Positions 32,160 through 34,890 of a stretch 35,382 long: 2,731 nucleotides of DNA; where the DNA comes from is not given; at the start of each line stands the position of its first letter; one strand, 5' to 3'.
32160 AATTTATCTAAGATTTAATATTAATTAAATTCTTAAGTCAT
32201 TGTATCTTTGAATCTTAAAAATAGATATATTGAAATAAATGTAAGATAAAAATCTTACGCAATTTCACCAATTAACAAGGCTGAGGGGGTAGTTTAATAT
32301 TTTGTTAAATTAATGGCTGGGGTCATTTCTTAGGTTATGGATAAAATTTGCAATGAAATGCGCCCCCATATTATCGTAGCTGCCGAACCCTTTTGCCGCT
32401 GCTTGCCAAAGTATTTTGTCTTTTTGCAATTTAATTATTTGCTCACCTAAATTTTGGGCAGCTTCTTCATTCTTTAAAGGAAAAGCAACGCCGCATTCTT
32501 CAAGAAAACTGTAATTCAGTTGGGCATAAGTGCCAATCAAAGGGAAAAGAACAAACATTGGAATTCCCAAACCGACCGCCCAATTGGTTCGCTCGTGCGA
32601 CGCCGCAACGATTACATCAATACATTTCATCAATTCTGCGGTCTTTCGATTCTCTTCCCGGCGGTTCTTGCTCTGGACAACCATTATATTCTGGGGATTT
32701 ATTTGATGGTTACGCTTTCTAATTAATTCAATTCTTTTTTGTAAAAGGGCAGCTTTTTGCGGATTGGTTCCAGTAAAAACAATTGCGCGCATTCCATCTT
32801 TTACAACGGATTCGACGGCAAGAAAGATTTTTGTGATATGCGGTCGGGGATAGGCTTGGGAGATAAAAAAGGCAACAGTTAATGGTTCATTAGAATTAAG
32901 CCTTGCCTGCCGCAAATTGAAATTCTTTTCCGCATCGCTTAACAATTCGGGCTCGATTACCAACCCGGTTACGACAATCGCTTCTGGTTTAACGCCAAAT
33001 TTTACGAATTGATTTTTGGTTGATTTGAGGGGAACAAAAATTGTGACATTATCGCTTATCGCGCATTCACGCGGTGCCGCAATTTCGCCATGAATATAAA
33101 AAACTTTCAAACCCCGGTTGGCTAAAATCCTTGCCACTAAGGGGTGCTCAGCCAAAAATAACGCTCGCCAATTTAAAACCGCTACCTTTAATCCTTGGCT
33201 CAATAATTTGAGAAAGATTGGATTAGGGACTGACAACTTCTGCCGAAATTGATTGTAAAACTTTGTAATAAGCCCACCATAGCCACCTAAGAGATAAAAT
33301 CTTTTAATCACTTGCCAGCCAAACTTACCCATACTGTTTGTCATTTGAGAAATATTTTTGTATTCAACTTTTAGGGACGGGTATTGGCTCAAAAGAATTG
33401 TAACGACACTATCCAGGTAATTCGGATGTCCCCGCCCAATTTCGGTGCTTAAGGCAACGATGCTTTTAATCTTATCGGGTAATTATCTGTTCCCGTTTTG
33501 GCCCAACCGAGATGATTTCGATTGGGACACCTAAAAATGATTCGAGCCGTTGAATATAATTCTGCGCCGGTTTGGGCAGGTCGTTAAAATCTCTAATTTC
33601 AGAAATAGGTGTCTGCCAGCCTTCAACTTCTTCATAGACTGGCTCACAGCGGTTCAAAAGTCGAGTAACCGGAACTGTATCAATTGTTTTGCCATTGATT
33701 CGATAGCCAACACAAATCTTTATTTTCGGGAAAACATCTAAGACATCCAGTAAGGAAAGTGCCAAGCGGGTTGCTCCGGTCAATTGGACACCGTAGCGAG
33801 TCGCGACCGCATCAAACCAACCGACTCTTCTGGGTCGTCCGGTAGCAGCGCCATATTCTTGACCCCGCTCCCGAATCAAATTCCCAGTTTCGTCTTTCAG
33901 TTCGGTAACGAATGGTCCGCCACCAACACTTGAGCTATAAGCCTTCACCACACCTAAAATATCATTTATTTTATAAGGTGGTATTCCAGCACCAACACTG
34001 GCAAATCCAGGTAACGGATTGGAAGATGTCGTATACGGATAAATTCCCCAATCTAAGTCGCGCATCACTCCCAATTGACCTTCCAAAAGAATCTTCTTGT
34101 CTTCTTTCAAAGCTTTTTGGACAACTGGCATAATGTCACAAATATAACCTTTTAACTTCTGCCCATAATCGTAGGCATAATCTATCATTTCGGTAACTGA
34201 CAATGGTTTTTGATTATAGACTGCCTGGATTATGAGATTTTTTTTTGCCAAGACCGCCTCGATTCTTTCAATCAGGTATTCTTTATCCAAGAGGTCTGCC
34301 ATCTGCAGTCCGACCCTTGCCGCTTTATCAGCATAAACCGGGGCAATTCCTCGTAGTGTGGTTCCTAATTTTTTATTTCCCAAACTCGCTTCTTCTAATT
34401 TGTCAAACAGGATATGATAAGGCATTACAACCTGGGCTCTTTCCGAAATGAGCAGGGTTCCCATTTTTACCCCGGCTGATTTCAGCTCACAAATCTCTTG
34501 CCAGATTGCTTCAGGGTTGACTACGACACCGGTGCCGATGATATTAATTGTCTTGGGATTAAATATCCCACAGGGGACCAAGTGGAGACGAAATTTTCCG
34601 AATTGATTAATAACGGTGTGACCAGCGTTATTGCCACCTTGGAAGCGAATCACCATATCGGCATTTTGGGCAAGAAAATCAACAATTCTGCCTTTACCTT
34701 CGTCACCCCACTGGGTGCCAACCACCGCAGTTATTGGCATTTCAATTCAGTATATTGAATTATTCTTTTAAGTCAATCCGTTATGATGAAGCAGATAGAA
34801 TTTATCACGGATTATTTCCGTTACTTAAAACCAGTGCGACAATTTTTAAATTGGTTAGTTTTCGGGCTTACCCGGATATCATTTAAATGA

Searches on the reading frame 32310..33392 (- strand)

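Call 9: search_protein_families(library=pfam, max_evalue=0.01, proteins=[window:32310-33392:-])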
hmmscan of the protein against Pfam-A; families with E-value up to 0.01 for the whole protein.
window:32310-33392:- (360 aa): 0 families

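Call 26: search_protein_families(library=ncbifam, max_evalue=0.1, proteins=[window:32310-33392:-])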
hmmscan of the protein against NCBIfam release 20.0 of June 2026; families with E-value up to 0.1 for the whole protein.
window:32310-33392:- (360 aa): 4 families
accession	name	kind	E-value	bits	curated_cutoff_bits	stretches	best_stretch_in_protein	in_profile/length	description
NF038295.1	EPS_HpsP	equivalog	0.0028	16.7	550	1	130-226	170-263/388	hormogonium polysaccharide biosynthesis glycosyltransferase HpsP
NF010134.0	PRK13608.1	equivalog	0.006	15.7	557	1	118-170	151-203/391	diglucosyl diacylglycerol synthase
NF010135.0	PRK13609.1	equivalog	0.0083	15.1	500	1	119-320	152-336/388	diglucosyl diacylglycerol synthase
NF033384.1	enterocin_MR10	subfamily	0.051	13.5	33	0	22-33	9-20/43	enterocin L50 family leaderless bacteriocin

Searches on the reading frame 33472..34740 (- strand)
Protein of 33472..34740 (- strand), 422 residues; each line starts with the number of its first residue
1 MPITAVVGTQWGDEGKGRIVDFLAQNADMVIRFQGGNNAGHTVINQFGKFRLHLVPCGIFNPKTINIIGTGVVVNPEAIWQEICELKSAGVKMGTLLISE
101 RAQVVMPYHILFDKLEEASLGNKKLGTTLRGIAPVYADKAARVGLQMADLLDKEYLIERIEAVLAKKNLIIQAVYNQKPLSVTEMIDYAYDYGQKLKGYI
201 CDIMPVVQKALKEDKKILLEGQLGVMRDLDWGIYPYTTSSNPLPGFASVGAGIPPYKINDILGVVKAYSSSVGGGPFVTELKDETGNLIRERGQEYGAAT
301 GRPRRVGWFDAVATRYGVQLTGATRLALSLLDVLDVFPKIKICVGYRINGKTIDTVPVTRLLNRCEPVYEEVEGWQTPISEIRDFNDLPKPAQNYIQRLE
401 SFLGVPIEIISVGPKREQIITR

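Call 9: search_protein_families(library=pfam, max_evalue=0.01, proteins=[window:33472-34740:-])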
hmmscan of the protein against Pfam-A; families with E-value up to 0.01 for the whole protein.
window:33472-34740:- (422 aa): 1 family
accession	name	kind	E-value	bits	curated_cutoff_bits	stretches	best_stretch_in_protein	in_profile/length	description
PF00709.27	Adenylsucc_synt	-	7.7e-171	568.8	27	1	5-420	1-416/416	Adenylosuccinate synthetase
